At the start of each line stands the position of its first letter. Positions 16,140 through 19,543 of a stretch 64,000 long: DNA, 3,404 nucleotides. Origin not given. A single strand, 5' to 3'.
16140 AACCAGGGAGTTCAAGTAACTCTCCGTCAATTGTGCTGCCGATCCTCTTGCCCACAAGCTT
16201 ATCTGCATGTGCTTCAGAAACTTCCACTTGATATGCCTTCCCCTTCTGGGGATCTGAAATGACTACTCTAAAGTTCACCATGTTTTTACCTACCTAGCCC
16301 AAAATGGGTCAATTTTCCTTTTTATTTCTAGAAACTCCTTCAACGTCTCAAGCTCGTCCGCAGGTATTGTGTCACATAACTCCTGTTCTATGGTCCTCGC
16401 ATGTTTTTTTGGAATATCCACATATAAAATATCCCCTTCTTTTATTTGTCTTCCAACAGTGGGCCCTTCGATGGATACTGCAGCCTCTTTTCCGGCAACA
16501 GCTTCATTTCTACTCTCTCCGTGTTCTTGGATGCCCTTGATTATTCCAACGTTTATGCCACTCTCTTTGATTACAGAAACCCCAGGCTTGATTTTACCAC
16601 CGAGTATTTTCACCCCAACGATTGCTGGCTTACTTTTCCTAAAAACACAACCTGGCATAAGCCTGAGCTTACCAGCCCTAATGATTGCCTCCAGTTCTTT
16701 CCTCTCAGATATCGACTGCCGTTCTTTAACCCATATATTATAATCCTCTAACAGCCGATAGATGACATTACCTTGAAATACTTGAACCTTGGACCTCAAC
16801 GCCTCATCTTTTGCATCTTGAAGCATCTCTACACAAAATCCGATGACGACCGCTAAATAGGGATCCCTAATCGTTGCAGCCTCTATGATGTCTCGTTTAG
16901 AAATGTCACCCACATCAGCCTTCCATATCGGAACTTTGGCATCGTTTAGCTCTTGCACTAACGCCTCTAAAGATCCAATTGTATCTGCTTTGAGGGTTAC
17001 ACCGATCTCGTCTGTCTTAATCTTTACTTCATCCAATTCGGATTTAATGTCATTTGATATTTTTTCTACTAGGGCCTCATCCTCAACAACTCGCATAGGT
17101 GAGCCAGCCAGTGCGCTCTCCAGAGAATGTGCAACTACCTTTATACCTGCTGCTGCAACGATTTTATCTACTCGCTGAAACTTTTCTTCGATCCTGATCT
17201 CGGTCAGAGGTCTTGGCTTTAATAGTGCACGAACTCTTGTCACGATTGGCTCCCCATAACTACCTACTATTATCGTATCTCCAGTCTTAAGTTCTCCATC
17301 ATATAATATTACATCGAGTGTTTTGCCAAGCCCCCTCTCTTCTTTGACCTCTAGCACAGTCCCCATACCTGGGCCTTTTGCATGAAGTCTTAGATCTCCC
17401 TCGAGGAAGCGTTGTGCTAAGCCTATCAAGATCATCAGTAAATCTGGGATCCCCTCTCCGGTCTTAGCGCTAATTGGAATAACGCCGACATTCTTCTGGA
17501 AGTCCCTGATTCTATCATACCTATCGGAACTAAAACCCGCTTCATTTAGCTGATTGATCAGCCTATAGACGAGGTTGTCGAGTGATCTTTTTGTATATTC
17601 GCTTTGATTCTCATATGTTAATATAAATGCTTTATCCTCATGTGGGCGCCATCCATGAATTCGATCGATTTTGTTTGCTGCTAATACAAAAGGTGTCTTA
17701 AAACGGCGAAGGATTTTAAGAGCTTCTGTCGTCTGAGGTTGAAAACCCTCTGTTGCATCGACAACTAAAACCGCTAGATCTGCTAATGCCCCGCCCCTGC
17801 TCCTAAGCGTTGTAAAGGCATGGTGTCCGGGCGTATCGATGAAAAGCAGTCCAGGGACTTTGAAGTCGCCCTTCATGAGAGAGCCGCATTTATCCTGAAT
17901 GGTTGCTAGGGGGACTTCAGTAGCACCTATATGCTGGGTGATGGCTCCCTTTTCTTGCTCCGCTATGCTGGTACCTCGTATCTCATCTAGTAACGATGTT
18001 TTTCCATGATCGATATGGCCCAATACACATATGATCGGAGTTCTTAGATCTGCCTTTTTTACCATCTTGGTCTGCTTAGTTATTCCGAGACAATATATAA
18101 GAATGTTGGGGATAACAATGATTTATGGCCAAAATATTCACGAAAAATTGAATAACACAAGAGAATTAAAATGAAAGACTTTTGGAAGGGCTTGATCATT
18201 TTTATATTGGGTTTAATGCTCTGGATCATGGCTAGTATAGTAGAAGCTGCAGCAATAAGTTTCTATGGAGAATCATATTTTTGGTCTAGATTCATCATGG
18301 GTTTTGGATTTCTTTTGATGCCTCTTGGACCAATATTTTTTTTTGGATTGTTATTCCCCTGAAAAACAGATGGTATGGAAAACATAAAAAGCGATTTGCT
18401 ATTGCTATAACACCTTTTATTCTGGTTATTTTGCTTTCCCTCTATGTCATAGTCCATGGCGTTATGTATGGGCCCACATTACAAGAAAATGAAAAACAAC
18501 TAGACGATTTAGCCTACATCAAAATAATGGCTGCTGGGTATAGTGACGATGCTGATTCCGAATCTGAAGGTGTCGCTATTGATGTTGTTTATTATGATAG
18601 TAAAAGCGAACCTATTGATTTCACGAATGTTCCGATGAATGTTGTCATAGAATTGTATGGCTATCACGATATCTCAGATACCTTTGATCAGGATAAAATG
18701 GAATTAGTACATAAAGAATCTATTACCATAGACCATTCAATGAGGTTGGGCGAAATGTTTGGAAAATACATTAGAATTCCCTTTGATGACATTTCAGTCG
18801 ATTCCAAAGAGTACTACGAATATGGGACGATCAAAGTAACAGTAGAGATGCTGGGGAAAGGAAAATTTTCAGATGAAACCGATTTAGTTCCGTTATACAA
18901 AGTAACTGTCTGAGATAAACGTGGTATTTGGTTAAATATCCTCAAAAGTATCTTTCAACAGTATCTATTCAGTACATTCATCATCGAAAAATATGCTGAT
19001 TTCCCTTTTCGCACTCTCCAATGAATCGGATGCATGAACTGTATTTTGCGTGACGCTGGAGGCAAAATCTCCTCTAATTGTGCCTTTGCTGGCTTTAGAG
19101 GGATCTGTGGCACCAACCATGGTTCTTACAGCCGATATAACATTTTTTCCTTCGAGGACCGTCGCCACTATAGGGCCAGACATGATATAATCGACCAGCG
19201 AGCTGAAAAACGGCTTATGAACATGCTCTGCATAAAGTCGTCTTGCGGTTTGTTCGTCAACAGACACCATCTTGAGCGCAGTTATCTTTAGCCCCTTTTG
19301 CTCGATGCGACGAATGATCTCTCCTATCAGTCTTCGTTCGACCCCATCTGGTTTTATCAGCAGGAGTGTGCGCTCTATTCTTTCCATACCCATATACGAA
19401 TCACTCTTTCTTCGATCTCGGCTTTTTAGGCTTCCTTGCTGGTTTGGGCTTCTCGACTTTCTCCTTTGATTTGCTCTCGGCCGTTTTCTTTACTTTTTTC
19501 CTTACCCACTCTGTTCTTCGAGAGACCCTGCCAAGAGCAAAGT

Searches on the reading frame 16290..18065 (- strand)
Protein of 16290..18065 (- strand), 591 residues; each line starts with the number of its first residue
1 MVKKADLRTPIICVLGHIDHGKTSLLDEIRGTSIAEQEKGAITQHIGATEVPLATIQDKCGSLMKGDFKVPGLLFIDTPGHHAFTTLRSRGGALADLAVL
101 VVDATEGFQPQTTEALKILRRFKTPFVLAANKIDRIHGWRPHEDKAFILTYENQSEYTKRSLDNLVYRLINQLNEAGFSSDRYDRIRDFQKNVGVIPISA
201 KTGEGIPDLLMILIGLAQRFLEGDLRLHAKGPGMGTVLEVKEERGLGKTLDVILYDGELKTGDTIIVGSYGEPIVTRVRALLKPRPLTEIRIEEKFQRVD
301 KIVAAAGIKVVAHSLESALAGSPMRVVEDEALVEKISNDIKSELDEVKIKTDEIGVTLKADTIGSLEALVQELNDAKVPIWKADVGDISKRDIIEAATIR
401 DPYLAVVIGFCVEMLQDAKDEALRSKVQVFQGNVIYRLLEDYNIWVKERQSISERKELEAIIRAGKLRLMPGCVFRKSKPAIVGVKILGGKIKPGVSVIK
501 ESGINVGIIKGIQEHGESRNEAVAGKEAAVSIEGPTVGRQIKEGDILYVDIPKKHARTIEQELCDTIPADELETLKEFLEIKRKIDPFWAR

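Call 10: search_protein_families(library=pfam, proteins=[window:16290-18065:-])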
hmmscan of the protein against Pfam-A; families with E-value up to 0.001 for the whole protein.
window:16290-18065:- (591 aa): 5 families
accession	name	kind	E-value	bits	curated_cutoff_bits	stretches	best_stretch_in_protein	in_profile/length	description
PF00009.33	GTP_EFTU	-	9.5e-34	117.1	26.5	1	9-217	3-186/188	Elongation factor Tu GTP binding domain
PF14578.12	GTP_EFTU_D4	-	2.2e-28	98.4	23.8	1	464-548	2-86/86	Elongation factor Tu domain 4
PF11987.13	IF-2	-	1.3e-21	77.1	27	1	337-442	9-116/117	Translation-initiation factor 2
PF03144.31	GTP_EFTU_D2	-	5.3e-09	36.8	30.3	1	247-321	1-69/73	Elongation factor Tu domain 2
PF01926.29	MMR_HSR1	-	1.4e-07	32.1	21.9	1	12-132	2-113/113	50S ribosome-binding GTPase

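Call 13: find_related_loci(query=window:16290-18065:-, collection=genome_contigs, flank=10000)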
Query window:16290-18065:- (591 aa) in genome_contigs; peptide patterns used: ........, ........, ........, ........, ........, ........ (x = any residue, [..] = any of these).
66 stretches matched a pattern; 17 encode a relative of the query (tblastn E <= 1e-3); 16 distinct loci.
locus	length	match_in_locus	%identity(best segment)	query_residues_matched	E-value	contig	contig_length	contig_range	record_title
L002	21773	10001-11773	94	1-591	0e+0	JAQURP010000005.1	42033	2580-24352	MAG: Methanocellales archaeon isolate STD1_76 NODE_1778_length_42033_cov_16.468167_Sandtown_D1, whole genome shotgun seq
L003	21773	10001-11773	93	1-591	0e+0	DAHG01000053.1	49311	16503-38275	MAG TPA_asm: Methanocellaceae archaeon UBA148 UBA148_contig_5586, whole genome shotgun sequence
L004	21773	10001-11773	85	1-591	0e+0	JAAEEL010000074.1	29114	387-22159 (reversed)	MAG: Methanocellales archaeon isolate MC 2_bins2173_k127_46389365, whole genome shotgun sequence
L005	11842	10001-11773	85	1-591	0e+0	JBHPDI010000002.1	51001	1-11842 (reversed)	Halobacteriota archaeon isolate SAG AM-311-A10 NODE_2_length_51001_cov_29.059141, whole genome shotgun sequence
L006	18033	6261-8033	85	1-591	0e+0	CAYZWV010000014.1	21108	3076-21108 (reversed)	MAG TPA_asm: uncultured Methanocellaceae archaeon isolate SRP323688_co1_148 genome assembly, contig: NODE_4206_length_21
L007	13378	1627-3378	72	6-591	0e+0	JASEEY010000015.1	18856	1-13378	MAG: Methanocellales archaeon isolate Yes46-10 NODE_15_length_18856_cov_8.748896, whole genome shotgun sequence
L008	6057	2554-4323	60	1-591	0e+0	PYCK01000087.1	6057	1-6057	MAG: Candidatus Methanocomedens sp. isolate S7142MS1 EAHJLNLH_97, whole genome shotgun sequence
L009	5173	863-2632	59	1-591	0e+0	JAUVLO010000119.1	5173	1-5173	MAG: Methanosarcinales archaeon isolate CSMAG_508 CSMAG_508_k141_332513_length_5173_cov_39.0000, whole genome shotgun se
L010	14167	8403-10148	60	7-591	0e+0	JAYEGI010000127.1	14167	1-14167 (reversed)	MAG: Methanobacteriota archaeon isolate MAG250 MAG250_131, whole genome shotgun sequence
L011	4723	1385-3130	58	7-591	0e+0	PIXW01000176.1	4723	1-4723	MAG: ANME-2 cluster archaeon isolate WYZ-LMO14 WYZ-LMO14_contig256632, whole genome shotgun sequence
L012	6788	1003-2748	58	7-591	0e+0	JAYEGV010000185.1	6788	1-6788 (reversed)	MAG: Methanobacteriota archaeon isolate MAG236 MAG236_185, whole genome shotgun sequence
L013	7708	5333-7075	59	7-590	0e+0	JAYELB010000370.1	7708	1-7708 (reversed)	MAG: Methanobacteriota archaeon isolate MAG122 MAG122_370, whole genome shotgun sequence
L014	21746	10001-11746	60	7-591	0e+0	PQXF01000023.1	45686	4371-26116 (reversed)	MAG: Candidatus Methanogaster sp. isolate E20ANME2 NODE_23_length_45686_cov_15.0135, whole genome shotgun sequence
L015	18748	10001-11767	84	3-591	0e+0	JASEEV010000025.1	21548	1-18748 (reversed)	MAG: Methanocellales archaeon isolate Yes46-07 NODE_25_length_21548_cov_61.847950, whole genome shotgun sequence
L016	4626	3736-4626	80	3-299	4e-164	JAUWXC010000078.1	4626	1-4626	MAG: Methanocellales archaeon isolate CSMAG_2674 CSMAG_2674_k127_3034730_length_4626_cov_7.0000, whole genome shotgun se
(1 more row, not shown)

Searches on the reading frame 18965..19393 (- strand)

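Call 10: search_protein_families(library=pfam, proteins=[window:18965-19393:-])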
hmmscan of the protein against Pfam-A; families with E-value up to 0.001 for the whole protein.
window:18965-19393:- (142 aa): 1 family
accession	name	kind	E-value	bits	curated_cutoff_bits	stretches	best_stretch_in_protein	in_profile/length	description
PF00334.24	NDK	-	1.9e-57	193.4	27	1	7-138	1-132/135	Nucleoside diphosphate kinase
